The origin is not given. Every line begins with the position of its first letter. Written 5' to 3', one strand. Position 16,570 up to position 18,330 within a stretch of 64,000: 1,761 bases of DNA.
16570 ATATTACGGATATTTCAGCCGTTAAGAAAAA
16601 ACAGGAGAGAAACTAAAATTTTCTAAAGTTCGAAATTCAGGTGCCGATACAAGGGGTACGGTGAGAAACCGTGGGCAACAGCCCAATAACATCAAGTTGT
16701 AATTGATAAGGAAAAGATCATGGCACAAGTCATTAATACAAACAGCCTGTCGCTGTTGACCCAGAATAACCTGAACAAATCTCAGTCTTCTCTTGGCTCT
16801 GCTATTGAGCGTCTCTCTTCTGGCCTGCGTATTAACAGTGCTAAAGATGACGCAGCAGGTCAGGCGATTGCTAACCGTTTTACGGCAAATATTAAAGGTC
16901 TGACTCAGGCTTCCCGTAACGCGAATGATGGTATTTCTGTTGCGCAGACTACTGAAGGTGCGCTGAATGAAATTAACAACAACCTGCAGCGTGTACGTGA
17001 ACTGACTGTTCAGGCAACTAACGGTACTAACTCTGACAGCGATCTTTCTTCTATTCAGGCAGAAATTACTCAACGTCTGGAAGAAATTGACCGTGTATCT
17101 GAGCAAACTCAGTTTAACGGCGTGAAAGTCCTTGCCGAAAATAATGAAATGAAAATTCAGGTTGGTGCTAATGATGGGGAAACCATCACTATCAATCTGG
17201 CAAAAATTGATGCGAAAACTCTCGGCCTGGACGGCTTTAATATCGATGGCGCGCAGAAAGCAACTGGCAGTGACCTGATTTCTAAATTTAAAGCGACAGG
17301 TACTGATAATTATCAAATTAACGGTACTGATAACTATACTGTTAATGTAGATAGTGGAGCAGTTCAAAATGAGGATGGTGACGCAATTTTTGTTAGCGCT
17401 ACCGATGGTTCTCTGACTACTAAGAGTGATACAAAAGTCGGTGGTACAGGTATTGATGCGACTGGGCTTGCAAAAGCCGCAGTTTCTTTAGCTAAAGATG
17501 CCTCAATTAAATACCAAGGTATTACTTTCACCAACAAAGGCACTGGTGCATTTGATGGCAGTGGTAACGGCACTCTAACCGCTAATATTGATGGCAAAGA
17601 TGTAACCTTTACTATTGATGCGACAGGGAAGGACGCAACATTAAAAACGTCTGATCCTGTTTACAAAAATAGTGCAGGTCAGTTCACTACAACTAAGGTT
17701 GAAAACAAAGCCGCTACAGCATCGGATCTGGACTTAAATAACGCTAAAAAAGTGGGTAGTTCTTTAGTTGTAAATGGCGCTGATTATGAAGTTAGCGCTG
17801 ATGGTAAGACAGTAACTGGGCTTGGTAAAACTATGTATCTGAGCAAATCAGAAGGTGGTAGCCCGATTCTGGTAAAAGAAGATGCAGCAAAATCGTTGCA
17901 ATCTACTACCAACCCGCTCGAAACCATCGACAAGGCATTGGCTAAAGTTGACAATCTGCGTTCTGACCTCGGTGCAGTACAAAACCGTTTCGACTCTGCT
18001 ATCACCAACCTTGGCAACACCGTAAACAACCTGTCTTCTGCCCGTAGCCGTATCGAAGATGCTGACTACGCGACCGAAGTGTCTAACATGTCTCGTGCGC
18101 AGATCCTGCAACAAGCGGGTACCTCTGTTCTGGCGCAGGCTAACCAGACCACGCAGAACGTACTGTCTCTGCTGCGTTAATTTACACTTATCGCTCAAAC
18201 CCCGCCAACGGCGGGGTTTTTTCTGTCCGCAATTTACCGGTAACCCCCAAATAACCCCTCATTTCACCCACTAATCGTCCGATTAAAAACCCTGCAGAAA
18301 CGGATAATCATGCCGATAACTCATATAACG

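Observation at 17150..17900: Flagellin central hypervariable domain (H-antigen determinant)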

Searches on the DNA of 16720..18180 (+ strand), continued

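Call 79: search_dna_similar(query=L011:8150-8700:+, collection=ecoli_genomes, mode=near, max_rows=60, rows=spread)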
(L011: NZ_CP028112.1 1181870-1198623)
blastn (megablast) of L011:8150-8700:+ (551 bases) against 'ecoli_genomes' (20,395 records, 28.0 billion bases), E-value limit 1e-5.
Records with a match: 464; places in all: 466; records where one place covers at least 80% of the query: 195.
Genomes with a match: 464 of 5426; with a place that covers at least 80% of the query: 195. Places per genome that has any: lowest 1, median 1, highest 2. On chromosomes: 466 places; on plasmids: 0.
Best place of each record, by identity: >=99% 192; 95-99% 4; 80-90% 268.
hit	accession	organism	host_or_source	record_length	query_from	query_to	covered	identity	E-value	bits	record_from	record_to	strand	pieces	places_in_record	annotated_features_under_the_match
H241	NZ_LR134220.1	Escherichia coli strain NCTC11121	missing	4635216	1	551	100%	100.0%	0e+0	1035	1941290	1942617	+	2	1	IS1-like element IS1A family transposase | flagellin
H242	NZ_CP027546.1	Escherichia coli strain 2013C-4187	Homo sapiens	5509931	1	551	100%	100.0%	0e+0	1018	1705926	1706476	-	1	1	flagellin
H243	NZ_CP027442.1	Escherichia coli strain 2013C-3252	Homo sapiens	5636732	1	551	100%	100.0%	0e+0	1018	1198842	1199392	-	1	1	flagellin N-terminal helical domain-containing protein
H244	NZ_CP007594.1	Escherichia coli strain SEC470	-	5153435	1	551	100%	100.0%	0e+0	1018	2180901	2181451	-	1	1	flagellin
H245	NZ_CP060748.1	Escherichia coli strain EC96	Homo sapiens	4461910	1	551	100%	100.0%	0e+0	1018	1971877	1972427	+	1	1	flagellin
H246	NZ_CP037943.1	Escherichia coli strain CFSAN027343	Homo sapiens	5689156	1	551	100%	100.0%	0e+0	1018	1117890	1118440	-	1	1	flagellin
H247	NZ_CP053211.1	Escherichia coli strain QDFD216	dog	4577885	1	551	100%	100.0%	0e+0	1018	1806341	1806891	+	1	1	flagellin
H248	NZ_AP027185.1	Escherichia coli strain NIID080884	Homo sapiens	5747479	1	551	100%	100.0%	0e+0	1018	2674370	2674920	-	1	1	flagellin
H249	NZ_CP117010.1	Escherichia coli strain MLI110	Homo sapiens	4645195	1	551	100%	100.0%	0e+0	1018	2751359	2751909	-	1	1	flagellin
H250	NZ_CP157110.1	Escherichia coli strain UTME-9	Sus scrofa domesticus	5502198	1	551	100%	100.0%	0e+0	1018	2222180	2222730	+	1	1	flagellin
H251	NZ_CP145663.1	Escherichia coli strain S1-INA-02-A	Homo sapiens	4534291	1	551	100%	100.0%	0e+0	1018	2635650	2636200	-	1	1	flagellin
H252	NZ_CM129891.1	Escherichia coli strain MB06021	seawater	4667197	1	551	100%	100.0%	0e+0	1018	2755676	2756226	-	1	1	flagellin N-terminal helical domain-containing protein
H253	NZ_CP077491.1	Escherichia coli O111:H11 strain 88-19539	bovine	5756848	1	551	100%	100.0%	0e+0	1018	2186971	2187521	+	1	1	flagellin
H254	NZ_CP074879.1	Escherichia coli strain 2010C_5028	Homo sapiens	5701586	1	551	100%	100.0%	0e+0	1018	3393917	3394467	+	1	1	flagellin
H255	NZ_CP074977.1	Escherichia coli strain 12690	Homo sapiens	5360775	1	551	100%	100.0%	0e+0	1018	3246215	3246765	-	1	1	flagellin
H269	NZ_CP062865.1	Escherichia coli O39:H21 strain Res13-Lact-PEB08-01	Sus scrofa domesticus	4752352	355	551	36%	89.3%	2e-62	248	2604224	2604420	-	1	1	flagellin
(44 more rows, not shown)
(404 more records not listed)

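Call 80: search_dna_similar(query=L010:8150-8700:+, collection=ecoli_genomes, mode=near, max_rows=60, rows=spread)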
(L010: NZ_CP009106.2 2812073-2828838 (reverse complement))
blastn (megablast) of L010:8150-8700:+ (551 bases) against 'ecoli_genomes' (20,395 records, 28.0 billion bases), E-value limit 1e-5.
Records with a match: 469; places in all: 470; records where one place covers at least 80% of the query: 242.
Genomes with a match: 469 of 5426; with a place that covers at least 80% of the query: 242. Places per genome that has any: lowest 1, median 1, highest 2. On chromosomes: 470 places; on plasmids: 0.
Best place of each record, by identity: >=99% 189; 95-99% 54; 80-90% 226.
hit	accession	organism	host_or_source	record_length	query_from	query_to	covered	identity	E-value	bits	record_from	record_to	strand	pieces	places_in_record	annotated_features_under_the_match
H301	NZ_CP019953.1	Escherichia coli M8 strain M8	Mus musculus C57Bl/6J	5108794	1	551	100%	100.0%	0e+0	1018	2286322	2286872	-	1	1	flagellin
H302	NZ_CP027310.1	Escherichia coli strain 2014C-4135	Homo sapiens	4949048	1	551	100%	100.0%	0e+0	1018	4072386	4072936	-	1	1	flagellin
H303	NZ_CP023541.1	Escherichia coli O104:H21 str. CFSAN002236 strain ATCC ...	Homo sapiens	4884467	1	551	100%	100.0%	0e+0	1018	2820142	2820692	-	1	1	flagellin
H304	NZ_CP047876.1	Escherichia coli strain LD22-1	feces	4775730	1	551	100%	100.0%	0e+0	1018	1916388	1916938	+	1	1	flagellin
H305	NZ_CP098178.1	Escherichia coli strain Z0117EC0148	Canis lupus familiaris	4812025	1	551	100%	100.0%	0e+0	1018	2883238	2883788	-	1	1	flagellin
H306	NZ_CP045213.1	Escherichia coli strain EH41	Homo sapiens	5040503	1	551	100%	100.0%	0e+0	1018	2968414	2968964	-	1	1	flagellin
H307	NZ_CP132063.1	Escherichia coli strain QML220601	yak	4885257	1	551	100%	100.0%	0e+0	1018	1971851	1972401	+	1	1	flagellin N-terminal helical domain-containing protein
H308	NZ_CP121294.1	Escherichia coli O155:H21 strain NWU_1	North West province, South Africa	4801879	1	551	100%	100.0%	0e+0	1018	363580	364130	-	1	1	flagellin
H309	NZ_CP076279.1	Escherichia coli strain SA53-3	Bubalus bubalis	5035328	1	551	100%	100.0%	0e+0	1018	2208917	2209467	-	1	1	flagellin N-terminal helical domain-containing protein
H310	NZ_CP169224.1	Escherichia coli strain EC052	poultry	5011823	1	551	100%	100.0%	0e+0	1018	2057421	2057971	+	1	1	flagellin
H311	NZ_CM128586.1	Escherichia coli strain 300444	Homo sapiens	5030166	1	551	100%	100.0%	0e+0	1018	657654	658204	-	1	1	flagellin N-terminal helical domain-containing protein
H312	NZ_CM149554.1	Escherichia coli strain MEI148-20EC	Soil surface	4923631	1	551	100%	100.0%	0e+0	1018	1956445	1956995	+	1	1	flagellin N-terminal helical domain-containing protein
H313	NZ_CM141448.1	Escherichia coli strain LFB1-1-1R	wolf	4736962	1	551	100%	100.0%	0e+0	1018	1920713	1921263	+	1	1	flagellin N-terminal helical domain-containing protein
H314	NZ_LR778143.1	Escherichia coli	sediment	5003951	1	551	100%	100.0%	0e+0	1018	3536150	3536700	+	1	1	flagellin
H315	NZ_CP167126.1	Escherichia coli strain SK6988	Mouse fecal sample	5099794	1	551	100%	100.0%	0e+0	1018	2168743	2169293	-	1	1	flagellin N-terminal helical domain-containing protein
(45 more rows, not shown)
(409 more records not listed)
